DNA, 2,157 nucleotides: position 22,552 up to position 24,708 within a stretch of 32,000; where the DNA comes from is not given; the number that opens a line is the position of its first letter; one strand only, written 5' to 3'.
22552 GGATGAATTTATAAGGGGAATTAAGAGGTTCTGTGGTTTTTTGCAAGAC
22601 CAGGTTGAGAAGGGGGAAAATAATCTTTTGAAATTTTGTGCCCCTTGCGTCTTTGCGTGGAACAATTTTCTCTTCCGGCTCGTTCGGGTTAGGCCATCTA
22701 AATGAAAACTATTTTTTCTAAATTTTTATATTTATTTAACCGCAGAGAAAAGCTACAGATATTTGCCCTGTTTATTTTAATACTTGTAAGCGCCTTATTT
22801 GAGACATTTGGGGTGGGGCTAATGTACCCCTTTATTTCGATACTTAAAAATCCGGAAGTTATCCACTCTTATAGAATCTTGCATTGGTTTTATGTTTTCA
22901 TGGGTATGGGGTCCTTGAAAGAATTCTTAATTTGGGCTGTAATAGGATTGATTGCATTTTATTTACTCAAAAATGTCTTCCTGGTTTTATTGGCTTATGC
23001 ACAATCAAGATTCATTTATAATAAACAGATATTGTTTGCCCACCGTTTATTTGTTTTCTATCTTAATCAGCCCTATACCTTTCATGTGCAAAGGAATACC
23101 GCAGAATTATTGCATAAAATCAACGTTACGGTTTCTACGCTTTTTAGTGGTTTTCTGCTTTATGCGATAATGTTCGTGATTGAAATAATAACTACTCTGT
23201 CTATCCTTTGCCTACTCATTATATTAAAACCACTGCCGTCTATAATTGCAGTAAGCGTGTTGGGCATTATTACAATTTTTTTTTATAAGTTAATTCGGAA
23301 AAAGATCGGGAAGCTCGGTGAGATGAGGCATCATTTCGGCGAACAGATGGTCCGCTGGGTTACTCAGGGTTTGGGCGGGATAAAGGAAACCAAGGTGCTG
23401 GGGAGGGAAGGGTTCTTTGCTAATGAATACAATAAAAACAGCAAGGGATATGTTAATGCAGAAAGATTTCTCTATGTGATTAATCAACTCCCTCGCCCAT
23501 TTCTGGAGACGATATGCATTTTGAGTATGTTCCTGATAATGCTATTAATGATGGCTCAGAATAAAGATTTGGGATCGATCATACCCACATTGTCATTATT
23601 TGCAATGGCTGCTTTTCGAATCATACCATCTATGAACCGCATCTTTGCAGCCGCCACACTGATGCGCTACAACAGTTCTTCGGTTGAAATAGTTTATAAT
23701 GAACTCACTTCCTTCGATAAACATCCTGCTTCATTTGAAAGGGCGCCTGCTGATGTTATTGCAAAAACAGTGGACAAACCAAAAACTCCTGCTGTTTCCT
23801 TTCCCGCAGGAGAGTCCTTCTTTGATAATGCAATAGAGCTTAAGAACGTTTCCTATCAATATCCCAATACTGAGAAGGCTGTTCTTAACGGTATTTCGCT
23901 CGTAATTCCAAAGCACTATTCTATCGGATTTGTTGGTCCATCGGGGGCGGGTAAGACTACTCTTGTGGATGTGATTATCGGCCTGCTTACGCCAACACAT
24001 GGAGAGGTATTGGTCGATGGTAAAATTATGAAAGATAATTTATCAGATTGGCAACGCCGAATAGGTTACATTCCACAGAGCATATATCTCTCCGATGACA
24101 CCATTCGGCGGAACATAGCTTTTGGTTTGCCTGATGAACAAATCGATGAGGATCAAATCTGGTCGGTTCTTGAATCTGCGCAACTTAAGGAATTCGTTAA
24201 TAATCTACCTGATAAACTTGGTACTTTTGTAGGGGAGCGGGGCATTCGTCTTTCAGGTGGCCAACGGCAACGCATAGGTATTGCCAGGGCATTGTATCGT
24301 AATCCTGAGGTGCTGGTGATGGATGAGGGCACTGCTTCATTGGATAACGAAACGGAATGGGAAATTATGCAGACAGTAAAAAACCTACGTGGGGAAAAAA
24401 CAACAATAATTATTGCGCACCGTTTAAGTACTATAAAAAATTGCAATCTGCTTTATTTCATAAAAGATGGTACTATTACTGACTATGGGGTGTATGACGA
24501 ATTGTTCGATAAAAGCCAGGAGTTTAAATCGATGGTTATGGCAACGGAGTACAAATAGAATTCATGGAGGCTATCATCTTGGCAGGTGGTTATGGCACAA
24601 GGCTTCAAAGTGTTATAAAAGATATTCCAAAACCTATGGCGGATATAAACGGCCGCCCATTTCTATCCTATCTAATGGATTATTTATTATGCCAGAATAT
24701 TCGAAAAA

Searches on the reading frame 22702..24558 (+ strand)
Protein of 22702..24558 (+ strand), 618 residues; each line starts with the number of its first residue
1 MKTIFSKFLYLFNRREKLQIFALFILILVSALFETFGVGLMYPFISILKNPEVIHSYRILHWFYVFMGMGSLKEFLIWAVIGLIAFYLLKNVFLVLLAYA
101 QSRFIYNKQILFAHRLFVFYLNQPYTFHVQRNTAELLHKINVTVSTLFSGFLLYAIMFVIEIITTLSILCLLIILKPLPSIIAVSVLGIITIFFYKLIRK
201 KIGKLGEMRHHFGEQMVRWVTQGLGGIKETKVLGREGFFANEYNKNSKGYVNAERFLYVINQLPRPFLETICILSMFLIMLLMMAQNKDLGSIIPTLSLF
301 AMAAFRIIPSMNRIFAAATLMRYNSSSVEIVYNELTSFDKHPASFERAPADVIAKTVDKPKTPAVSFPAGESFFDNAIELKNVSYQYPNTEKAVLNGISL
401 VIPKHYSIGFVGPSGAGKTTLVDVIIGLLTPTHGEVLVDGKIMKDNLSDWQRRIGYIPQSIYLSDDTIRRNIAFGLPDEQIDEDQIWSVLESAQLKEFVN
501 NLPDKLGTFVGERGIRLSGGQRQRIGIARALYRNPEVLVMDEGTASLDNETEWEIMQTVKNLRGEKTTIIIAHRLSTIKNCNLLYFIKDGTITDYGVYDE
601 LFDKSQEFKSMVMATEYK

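Call 10: search_protein_families(library=pfam, proteins=[window:22702-24558:+], max_evalue=0.01)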
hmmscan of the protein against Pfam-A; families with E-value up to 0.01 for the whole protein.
window:22702-24558:+ (618 aa): 4 families
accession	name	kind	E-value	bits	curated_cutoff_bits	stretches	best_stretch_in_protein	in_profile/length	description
PF00005.33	ABC_tran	-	4.9e-29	102.1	25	1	395-545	1-137/137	ABC transporter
PF00664.28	ABC_membrane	-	1.3e-08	35.3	28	1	56-301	37-268/274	ABC transporter transmembrane region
PF02463.25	SMC_N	-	2.1e-05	24.5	40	1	483-587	120-211/220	RecF/RecN/SMC N terminal domain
PF13555.12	AAA_29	-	4.7e-05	23.5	27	1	409-433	26-50/61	P-loop containing region of AAA domain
